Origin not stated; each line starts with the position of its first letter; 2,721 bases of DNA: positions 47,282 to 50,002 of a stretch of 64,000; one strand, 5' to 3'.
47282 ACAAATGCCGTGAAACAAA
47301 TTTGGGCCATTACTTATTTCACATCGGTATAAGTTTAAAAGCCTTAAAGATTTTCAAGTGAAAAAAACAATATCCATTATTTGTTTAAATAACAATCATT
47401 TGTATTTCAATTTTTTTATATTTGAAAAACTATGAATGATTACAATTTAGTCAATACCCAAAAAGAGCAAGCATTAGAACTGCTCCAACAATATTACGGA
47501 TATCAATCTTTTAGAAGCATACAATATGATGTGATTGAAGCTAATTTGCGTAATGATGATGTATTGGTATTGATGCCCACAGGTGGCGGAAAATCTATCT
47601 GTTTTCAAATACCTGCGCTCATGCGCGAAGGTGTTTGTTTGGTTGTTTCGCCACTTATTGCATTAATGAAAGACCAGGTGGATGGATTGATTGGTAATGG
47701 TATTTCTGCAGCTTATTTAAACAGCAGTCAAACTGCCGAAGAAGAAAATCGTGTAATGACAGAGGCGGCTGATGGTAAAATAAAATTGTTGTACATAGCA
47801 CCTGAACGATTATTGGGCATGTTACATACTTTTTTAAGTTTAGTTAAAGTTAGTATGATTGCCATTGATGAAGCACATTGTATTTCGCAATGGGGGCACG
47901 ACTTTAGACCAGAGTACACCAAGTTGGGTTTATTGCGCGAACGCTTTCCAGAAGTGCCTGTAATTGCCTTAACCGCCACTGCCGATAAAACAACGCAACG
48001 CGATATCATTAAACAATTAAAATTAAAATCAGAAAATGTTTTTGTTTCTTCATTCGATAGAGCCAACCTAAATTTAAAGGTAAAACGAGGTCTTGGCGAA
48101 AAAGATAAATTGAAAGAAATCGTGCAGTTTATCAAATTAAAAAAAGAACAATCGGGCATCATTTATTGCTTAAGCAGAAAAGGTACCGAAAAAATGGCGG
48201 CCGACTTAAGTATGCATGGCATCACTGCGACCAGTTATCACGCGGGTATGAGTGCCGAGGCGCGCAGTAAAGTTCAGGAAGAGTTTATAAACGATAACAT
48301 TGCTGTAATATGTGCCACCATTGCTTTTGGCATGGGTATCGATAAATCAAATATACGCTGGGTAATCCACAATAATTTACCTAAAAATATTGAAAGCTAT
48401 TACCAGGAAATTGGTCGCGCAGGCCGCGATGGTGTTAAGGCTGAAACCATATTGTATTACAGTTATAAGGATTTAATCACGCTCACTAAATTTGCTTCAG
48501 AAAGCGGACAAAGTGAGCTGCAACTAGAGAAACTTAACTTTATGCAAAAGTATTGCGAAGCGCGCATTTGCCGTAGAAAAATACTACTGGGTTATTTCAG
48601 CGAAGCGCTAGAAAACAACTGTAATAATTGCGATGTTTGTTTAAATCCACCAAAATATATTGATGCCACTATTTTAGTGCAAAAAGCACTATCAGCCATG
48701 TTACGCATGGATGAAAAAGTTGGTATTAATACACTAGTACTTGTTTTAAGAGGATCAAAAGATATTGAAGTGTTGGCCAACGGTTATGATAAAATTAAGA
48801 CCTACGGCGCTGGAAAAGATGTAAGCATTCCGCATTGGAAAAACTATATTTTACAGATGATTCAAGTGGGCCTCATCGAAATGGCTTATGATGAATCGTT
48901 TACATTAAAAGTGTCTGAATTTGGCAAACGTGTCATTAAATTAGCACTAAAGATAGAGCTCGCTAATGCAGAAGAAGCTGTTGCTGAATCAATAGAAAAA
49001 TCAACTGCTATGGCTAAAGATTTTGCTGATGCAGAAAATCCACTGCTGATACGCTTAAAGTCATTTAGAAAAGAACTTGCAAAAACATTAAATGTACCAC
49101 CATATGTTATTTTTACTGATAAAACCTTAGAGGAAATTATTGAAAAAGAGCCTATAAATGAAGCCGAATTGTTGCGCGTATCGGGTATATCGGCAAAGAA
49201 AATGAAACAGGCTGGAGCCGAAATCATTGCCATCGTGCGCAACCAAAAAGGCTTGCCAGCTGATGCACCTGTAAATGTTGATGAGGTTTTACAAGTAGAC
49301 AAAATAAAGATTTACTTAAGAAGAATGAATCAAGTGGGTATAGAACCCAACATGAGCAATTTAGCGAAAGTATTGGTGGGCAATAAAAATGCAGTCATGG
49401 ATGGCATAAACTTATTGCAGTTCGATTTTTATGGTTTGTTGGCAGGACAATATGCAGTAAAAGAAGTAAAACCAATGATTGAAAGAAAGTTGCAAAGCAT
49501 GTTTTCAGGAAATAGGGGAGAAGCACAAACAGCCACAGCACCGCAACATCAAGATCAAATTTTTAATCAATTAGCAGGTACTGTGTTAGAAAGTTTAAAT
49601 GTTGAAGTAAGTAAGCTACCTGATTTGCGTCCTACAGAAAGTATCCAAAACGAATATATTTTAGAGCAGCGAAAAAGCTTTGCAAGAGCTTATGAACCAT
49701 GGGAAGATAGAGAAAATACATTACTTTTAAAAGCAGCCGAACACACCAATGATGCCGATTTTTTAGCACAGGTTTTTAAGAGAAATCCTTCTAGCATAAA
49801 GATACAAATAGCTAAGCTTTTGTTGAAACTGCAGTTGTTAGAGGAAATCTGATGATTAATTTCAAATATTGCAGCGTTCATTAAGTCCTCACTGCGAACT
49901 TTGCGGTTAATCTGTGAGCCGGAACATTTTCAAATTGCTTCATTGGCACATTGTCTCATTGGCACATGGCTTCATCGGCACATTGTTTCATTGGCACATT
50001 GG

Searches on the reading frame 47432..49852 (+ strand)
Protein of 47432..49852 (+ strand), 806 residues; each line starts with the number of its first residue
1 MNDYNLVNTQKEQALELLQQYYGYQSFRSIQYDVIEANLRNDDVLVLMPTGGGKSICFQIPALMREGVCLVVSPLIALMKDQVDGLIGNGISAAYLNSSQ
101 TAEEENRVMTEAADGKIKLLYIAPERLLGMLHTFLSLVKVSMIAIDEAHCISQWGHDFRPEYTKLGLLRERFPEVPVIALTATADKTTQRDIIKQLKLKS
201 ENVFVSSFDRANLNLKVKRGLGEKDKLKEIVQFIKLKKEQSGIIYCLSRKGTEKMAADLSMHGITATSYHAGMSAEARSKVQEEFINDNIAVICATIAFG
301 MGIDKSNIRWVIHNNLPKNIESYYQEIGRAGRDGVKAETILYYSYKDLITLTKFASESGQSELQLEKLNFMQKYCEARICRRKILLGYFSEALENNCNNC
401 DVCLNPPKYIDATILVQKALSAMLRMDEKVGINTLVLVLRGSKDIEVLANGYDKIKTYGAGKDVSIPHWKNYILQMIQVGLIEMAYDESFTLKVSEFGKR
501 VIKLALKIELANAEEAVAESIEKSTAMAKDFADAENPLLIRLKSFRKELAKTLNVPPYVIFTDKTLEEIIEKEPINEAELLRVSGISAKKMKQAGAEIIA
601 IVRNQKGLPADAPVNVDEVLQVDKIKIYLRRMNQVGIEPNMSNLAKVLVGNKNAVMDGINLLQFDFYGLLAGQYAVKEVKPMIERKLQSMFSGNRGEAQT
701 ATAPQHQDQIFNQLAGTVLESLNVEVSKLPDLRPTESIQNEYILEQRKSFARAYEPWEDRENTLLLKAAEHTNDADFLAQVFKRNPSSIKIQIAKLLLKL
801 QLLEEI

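Call 14: find_encoding_contigs(protein=window:47432-49852:+, flank=10000, max_places=10)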
Protein window:47432-49852:+ (806 aa): no gene with exactly this product is on record in the collection.

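Call 62: search_protein_families(library=pfam, proteins=[window:47432-49852:+], max_evalue=0.00001)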
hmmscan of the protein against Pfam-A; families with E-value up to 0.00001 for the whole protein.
window:47432-49852:+ (806 aa): 5 families
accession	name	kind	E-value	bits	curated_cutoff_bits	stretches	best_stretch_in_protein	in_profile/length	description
PF00270.35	DEAD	-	1.2e-26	93.9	26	1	29-189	2-165/167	DEAD/DEAH box helicase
PF09382.16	RQC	-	4.7e-25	88.1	23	1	406-515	1-110/114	RQC domain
PF00271.37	Helicase_C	-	2.1e-24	86.3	23.5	1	226-334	2-110/110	Helicase conserved C-terminal domain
PF00570.28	HRDC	-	2.8e-17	62.9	23.8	1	538-602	4-68/68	HRDC domain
PF16124.10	RecQ_Zn_bind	-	7.9e-15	55.8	25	1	345-404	1-66/66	RecQ zinc-binding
